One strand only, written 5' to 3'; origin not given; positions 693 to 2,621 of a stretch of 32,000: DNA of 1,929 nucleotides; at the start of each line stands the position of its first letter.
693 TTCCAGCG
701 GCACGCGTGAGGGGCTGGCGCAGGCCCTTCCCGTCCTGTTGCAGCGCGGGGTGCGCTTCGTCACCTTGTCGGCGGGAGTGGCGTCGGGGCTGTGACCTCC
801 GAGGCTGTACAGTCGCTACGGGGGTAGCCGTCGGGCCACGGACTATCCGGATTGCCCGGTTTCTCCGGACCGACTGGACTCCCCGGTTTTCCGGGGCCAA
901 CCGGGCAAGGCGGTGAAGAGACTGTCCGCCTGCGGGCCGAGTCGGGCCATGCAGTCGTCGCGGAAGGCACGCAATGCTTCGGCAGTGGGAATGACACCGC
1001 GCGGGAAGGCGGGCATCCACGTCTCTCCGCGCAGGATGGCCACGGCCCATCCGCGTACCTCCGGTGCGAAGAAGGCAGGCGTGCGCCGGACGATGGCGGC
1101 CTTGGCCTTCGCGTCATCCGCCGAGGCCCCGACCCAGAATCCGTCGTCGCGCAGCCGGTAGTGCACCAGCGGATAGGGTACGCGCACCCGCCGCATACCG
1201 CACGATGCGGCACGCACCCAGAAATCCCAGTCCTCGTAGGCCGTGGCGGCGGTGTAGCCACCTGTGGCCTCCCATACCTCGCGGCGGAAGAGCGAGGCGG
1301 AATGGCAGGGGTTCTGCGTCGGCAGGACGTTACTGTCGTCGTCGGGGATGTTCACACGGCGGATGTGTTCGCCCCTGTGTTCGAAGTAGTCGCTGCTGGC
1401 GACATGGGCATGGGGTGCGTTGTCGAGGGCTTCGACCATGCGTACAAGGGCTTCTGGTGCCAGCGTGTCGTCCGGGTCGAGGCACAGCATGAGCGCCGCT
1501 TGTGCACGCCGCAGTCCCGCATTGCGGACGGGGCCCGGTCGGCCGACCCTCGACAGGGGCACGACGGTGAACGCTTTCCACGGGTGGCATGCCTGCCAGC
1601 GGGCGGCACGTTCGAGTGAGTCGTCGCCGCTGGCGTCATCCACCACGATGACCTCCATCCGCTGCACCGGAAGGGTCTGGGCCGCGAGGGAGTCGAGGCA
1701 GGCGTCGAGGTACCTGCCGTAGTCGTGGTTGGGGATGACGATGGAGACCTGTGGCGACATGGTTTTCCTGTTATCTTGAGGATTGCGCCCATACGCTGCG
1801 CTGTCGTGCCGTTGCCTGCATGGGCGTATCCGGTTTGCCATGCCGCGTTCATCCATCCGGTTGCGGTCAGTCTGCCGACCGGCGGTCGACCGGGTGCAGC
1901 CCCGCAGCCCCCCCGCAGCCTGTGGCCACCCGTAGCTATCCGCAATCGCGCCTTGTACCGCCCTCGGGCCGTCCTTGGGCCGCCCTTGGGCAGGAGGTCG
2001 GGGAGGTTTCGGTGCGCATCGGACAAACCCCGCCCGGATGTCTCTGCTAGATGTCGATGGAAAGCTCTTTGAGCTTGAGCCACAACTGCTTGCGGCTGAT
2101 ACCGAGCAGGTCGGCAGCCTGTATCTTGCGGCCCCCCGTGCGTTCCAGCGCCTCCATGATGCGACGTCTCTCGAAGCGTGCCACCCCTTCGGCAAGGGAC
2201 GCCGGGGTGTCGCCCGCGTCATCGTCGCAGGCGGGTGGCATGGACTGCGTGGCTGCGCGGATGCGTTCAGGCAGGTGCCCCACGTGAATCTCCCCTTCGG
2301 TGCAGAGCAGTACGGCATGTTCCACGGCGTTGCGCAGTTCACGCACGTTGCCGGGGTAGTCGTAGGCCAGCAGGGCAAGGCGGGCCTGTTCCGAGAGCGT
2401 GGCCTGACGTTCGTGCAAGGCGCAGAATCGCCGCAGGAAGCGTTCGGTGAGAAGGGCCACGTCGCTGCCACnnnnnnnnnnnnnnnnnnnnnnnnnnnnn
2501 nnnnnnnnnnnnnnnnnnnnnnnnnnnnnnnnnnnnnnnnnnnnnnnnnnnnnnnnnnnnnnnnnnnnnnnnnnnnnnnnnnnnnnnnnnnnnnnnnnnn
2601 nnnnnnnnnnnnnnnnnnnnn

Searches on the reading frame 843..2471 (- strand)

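Call 7: search_protein_families(library=pfam, proteins=[window:843-2471:-])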
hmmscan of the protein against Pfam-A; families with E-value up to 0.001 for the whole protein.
window:843-2471:- (542 aa): 3 families
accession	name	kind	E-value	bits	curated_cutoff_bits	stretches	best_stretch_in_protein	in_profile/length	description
PF00535.33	Glycos_transf_2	-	3.8e-21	76.2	23.3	1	243-400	1-132/168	Glycosyl transferase family 2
PF13641.12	Glyco_tranf_2_3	-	9.9e-13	49.1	27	1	240-436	1-209/230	Glycosyltransferase like family 2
PF10111.15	Glyco_tranf_2_2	-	9.8e-06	25.7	27.3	1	269-441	27-218/276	Glycosyltransferase like family 2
